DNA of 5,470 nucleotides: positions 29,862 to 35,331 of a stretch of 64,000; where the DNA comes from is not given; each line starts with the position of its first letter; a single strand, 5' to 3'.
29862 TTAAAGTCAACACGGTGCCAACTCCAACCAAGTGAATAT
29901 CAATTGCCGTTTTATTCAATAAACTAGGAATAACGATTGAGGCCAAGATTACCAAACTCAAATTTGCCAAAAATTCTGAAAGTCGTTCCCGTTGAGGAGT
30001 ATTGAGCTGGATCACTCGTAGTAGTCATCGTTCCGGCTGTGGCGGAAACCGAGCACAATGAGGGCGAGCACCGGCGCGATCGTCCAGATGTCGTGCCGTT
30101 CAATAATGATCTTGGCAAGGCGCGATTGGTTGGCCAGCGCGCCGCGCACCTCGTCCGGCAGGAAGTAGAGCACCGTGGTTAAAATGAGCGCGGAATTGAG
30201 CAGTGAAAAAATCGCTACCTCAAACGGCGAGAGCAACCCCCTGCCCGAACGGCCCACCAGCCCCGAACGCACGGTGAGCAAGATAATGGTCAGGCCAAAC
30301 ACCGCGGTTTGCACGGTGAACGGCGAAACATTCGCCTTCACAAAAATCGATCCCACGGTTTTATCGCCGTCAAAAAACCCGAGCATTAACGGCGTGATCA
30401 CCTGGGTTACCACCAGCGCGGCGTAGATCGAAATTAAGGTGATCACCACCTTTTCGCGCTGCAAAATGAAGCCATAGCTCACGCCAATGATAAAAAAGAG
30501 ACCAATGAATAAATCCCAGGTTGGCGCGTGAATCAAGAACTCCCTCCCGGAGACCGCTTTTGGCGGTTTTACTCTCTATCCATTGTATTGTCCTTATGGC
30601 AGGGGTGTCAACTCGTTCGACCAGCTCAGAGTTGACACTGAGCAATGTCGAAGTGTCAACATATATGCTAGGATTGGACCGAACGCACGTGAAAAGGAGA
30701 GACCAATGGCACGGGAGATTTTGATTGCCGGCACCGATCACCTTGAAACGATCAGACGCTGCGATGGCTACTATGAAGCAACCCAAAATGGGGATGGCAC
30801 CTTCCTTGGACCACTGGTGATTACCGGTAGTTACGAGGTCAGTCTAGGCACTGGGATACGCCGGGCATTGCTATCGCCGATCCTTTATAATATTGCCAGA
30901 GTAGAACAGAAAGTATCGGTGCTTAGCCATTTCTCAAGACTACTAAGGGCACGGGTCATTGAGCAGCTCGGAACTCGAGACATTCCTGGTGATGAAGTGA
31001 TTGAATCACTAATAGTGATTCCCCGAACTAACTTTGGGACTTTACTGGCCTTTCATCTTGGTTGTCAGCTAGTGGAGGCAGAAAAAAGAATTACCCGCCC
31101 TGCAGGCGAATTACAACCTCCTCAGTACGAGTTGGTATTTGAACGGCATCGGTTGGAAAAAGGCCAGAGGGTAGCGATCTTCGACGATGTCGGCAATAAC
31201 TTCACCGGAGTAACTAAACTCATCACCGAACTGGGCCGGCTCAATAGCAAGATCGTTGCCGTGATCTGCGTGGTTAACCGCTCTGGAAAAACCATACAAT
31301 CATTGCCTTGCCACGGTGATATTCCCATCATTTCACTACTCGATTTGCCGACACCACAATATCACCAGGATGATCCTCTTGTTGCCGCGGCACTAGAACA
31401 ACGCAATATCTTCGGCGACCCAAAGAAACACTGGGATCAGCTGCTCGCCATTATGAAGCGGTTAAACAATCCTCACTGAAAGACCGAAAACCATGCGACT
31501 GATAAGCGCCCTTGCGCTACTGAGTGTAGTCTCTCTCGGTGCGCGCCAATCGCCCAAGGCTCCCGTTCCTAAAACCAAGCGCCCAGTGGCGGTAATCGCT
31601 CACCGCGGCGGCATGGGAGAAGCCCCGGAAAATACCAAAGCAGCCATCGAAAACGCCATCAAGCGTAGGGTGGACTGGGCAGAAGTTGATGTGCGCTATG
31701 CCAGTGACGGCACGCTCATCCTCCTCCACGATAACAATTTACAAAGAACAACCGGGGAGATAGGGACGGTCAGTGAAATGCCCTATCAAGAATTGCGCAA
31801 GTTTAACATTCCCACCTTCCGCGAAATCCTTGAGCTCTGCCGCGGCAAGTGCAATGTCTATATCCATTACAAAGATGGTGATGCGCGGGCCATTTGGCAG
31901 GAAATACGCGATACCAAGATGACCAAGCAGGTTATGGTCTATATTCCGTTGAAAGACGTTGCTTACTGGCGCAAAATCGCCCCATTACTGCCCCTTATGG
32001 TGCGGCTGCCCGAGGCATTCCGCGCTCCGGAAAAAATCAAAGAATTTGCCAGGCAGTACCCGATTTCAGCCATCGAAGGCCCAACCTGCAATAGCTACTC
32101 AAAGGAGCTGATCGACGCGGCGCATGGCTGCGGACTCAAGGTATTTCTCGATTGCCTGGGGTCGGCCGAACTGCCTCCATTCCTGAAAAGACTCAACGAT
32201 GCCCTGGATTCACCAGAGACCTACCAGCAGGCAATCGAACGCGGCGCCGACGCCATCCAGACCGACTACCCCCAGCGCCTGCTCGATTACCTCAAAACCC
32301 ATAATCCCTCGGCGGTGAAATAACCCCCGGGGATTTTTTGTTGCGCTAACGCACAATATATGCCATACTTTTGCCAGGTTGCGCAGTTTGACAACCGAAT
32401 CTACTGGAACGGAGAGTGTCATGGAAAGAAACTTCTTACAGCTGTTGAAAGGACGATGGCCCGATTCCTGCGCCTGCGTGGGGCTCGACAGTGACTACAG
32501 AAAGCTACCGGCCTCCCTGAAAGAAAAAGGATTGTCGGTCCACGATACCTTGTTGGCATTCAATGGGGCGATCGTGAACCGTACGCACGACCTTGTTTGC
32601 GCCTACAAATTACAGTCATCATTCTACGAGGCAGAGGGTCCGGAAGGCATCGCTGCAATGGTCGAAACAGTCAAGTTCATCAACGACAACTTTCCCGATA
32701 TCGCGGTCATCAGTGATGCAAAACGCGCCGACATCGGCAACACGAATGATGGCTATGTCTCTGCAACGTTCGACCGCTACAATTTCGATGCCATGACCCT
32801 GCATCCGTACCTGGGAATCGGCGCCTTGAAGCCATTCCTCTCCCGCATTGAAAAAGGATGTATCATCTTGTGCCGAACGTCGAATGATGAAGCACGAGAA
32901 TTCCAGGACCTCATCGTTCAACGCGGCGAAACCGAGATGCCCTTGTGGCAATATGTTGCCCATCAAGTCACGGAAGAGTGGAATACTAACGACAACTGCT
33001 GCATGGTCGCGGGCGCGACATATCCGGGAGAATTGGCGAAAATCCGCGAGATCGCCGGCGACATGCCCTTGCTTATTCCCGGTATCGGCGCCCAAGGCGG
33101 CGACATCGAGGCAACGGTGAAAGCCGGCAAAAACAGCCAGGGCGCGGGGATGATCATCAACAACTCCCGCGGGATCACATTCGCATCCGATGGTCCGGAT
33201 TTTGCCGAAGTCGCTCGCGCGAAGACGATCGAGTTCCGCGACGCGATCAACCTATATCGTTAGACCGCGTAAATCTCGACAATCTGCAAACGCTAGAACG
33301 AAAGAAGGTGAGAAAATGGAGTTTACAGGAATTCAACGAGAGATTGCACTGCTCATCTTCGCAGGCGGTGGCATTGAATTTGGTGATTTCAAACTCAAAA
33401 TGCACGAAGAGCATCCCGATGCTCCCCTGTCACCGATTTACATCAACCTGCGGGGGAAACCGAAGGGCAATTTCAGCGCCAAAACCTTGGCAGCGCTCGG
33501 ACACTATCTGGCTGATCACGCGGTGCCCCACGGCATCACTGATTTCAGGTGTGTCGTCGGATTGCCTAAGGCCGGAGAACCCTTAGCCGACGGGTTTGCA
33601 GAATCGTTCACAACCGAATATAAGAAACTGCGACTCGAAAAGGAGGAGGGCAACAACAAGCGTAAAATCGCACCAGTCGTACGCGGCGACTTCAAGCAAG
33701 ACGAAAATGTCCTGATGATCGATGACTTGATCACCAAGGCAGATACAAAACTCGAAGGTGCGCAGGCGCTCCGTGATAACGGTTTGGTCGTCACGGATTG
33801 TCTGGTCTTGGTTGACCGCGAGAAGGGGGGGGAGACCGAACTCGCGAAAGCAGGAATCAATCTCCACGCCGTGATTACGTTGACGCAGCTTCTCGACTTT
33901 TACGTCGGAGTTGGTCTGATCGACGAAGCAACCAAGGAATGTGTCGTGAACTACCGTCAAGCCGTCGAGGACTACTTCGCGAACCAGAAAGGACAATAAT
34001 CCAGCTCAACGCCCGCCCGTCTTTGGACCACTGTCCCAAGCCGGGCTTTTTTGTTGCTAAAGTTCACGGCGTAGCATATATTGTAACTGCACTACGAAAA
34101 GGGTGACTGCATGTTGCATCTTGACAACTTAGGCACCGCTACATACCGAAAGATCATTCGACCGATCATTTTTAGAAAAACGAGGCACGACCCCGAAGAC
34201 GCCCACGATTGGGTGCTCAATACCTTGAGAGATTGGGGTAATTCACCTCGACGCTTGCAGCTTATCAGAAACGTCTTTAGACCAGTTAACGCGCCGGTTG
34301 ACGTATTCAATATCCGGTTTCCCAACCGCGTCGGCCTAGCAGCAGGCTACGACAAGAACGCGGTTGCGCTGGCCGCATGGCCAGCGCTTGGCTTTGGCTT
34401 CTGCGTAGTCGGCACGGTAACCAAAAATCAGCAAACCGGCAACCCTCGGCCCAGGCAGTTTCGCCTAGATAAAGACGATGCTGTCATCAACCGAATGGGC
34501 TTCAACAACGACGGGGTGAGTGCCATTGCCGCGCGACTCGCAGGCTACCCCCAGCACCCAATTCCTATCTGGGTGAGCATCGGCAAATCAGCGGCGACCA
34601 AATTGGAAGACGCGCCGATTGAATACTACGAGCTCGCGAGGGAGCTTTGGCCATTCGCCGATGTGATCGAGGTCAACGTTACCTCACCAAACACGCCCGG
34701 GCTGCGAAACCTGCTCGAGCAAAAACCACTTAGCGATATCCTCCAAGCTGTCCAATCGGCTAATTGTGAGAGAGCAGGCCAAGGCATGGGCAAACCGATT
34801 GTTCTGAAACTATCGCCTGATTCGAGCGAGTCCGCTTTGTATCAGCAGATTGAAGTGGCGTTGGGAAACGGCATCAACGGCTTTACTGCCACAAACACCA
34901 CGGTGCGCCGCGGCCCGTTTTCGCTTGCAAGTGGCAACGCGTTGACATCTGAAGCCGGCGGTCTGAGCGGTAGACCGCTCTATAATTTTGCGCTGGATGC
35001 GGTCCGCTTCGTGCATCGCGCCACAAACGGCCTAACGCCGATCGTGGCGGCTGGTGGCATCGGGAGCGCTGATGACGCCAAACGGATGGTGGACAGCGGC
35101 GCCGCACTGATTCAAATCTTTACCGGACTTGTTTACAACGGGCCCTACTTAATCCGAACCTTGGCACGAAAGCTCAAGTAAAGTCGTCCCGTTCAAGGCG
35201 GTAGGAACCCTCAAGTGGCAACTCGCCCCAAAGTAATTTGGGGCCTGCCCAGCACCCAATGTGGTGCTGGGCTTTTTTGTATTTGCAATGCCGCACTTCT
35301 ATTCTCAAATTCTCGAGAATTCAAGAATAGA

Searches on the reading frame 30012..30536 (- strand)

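Call 13: search_protein_families(library=pfam, proteins=[window:30012-30536:-], max_evalue=0.01)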
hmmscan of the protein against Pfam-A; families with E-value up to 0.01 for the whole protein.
window:30012-30536:- (174 aa): 1 family
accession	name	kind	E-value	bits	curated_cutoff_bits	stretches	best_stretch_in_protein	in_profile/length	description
PF02674.22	Colicin_V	-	0.0062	17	29.3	1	10-126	8-118/144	Colicin V production protein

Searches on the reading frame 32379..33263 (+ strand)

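Call 15: search_protein_families(library=pfam, proteins=[window:32379-33263:+], max_evalue=0.01)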
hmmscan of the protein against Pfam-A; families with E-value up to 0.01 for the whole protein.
window:32379-33263:+ (294 aa): 1 family
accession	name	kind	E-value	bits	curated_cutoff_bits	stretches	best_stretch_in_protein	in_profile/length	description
PF00215.30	OMPdecase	-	1.9e-24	87.2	27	1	64-271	17-213/221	Orotidine 5'-phosphate decarboxylase / HUMPS family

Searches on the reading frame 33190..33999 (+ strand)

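Call 91: search_protein_families(library=pfam, proteins=[window:33190-33999:+], max_evalue=0.01)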
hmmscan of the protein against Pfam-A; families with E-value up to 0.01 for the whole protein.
window:33190-33999:+ (269 aa): 1 family
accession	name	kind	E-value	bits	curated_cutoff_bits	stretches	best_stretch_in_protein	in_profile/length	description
PF00156.33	Pribosyltran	-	0.00026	20.8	26.3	1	121-217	32-133/158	Phosphoribosyl transferase domain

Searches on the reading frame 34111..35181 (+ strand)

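Call 91: search_protein_families(library=pfam, proteins=[window:34111-35181:+], max_evalue=0.01)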
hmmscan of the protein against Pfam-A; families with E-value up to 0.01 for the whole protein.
window:34111-35181:+ (356 aa): 2 families
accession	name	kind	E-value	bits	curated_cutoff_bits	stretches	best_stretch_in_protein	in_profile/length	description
PF01180.27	DHO_dh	-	1.8e-68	231.3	27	1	63-355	4-287/291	Dihydroorotate dehydrogenase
PF03060.21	NMO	-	0.0025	17.7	28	1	280-340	165-225/331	Nitronate monooxygenase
